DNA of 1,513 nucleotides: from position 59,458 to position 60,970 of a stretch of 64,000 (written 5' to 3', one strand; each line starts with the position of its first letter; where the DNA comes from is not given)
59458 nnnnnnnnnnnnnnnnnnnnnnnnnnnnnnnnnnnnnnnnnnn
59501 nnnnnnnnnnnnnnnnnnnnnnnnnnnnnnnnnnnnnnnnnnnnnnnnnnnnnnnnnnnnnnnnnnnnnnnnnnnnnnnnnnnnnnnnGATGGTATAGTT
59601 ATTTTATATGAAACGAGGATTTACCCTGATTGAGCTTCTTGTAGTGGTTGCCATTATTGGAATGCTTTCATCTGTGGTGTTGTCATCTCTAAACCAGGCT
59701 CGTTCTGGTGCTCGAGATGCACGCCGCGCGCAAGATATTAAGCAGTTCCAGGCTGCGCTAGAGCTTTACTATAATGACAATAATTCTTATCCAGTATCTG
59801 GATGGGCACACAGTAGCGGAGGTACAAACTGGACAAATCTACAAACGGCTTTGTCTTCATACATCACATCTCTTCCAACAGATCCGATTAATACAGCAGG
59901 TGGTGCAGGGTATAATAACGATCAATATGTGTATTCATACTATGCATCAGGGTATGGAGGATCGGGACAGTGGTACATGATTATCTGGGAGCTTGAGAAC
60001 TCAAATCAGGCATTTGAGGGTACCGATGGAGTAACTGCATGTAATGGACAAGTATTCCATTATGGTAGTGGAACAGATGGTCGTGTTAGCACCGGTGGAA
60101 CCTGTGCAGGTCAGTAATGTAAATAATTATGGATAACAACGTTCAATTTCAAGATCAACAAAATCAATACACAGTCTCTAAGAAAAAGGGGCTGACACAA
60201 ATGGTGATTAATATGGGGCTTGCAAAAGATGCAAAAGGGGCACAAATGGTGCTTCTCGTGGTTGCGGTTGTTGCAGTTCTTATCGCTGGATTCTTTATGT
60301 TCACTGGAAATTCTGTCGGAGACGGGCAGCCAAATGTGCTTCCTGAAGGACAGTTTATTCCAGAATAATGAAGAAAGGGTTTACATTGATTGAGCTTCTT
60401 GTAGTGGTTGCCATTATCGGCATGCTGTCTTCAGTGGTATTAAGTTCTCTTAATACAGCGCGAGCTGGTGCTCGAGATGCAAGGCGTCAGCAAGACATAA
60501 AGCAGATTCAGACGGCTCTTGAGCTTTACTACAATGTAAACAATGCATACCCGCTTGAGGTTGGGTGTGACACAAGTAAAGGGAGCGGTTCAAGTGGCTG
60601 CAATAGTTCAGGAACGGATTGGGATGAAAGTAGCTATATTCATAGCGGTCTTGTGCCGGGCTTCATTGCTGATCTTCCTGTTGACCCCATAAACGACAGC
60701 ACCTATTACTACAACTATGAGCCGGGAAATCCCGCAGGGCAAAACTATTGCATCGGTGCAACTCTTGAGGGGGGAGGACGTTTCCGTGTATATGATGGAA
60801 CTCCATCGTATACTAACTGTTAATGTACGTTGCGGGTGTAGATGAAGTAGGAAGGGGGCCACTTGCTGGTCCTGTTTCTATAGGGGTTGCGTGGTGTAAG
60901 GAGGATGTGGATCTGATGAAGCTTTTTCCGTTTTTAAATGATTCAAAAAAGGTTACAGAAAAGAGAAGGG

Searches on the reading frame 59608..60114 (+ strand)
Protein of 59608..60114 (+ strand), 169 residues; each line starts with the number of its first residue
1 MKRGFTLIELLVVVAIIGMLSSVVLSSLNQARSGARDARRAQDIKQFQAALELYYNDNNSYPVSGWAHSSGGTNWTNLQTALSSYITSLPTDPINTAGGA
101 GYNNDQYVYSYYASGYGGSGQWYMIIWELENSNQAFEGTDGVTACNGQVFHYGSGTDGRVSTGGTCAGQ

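Call 4: search_protein_families(library=pfam, proteins=[window:59608-60114:+], max_evalue=1)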
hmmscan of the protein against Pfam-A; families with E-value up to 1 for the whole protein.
window:59608-60114:+ (169 aa): 3 families
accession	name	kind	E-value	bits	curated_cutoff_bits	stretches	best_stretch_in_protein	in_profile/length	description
PF07963.17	N_methyl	-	1.2e-07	31.4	21.2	1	2-25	4-27/27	Prokaryotic N-terminal methylation motif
PF08334.16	T2SSG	-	0.00086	19.8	21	1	33-96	7-72/108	Type II secretion system (T2SS), protein G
PF11773.13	ComGE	-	0.015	15.6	25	1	7-44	2-39/82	Competence system putative prepilin ComGE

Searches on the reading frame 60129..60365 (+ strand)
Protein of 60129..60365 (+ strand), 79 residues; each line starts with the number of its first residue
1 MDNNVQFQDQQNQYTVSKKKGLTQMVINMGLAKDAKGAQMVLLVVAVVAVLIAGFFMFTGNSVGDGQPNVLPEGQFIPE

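Call 4: search_protein_families(library=pfam, proteins=[window:60129-60365:+], max_evalue=1)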
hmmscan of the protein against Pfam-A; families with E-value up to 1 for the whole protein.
window:60129-60365:+ (79 aa): 0 families

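Call 11: search_protein_families(library=ncbifam, proteins=[window:60129-60365:+], max_evalue=1)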
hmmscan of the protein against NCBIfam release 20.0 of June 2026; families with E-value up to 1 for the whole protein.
window:60129-60365:+ (79 aa): 1 family
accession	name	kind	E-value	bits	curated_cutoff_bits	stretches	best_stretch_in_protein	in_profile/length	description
NF006029.0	PRK08168.1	equivalog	0.064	12.3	380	1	30-63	259-292/520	NADH-quinone oxidoreductase subunit L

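Call 37: search_protein_families(library=phrogs, proteins=[window:60129-60365:+], max_evalue=0.1)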
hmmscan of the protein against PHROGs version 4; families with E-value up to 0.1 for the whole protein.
window:60129-60365:+ (79 aa): 0 families

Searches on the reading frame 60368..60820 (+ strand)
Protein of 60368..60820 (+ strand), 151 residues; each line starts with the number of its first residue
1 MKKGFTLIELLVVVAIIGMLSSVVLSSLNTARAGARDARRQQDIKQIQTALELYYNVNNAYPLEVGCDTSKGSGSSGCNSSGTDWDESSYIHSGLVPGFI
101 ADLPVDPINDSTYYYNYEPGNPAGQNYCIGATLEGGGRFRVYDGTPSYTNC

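Call 4: search_protein_families(library=pfam, proteins=[window:60368-60820:+], max_evalue=1)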
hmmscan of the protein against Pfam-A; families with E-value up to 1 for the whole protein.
window:60368-60820:+ (151 aa): 6 families
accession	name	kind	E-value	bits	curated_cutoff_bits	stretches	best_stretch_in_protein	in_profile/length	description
PF07963.17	N_methyl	-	1.2e-07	31.5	21.2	1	2-25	4-27/27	Prokaryotic N-terminal methylation motif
PF16732.10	ComP_DUS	-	0.004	18.4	27.3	1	36-84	11-37/87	Type IV minor pilin ComP, DNA uptake sequence receptor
PF08334.16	T2SSG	-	0.0086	16.6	21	1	34-116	8-77/108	Type II secretion system (T2SS), protein G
PF11773.13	ComGE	-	0.0098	16.2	25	1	7-45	2-40/82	Competence system putative prepilin ComGE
PF19880.4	DUF6353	-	0.2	11.6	25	1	9-50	8-50/253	Family of unknown function (DUF6353)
PF06305.16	LapA_dom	-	0.28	11.6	28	1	7-51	19-63/64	Lipopolysaccharide assembly protein A domain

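Call 11: search_protein_families(library=ncbifam, proteins=[window:60368-60820:+], max_evalue=1)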
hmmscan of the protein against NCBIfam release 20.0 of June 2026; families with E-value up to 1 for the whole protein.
window:60368-60820:+ (151 aa): 17 families
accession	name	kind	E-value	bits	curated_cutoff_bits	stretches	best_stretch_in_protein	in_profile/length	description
TIGR01710.1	typeII_sec_gspG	equivalog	1.5e-13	50.9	88.85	1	3-137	1-123/134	type II secretion system major pseudopilin GspG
TIGR01708.2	typeII_sec_gspH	equivalog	4.6e-09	36.5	80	1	3-54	2-50/169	type II secretion system minor pseudopilin GspH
TIGR02532.1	IV_pilin_GFxxxE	domain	8.3e-09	34.9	16.3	1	2-25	1-24/24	prepilin-type N-terminal cleavage/methylation domain-containing protein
NF041013.1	T4P_ComGE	equivalog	1.2e-08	35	49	1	2-56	3-58/83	competence type IV pilus minor pilin ComGE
NF041775.1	typeIV_PilA_Myxo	equivalog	7.9e-07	29.3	400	1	3-61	11-69/214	type IV pilin protein PilA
NF007862.0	PRK10574.1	equivalog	9.2e-06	25.8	138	1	2-53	4-55/145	prepilin peptidase-dependent pilin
NF040999.1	pilin_ComGC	equivalog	1.9e-05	24.8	75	1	2-55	1-54/84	competence type IV pilus major pilin ComGC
TIGR02596.1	TIGR02596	subfamily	0.00024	21.2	70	1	5-35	1-31/196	Verru_Chthon cassette protein D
NF007800.0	PRK10506.1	equivalog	0.00043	20.2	158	1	2-46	8-52/163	prepilin peptidase-dependent protein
NF040982.1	ComGD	equivalog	0.00064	20.1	70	1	2-49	1-45/139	competence type IV pilus minor pilin ComGD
TIGR01707.1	gspI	equivalog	0.0021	18.6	44.35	1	4-34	1-31/101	type II secretion system minor pseudopilin GspI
TIGR01711.1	gspJ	equivalog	0.0039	17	64.85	1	3-52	1-51/192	type II secretion system minor pseudopilin GspJ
NF041002.1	pilin_ComGF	equivalog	0.0043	17.3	80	1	2-43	1-42/139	competence type IV pilus minor pilin ComGF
TIGR02599.1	TIGR02599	subfamily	0.01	15.1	256.5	1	4-52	1-50/361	Verru_Chthon cassette protein C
NF038304.1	EPS_HpsC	equivalog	0.013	15.1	200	1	2-51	20-70/318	hormogonium polysaccharide secretion pseudopilin HpsC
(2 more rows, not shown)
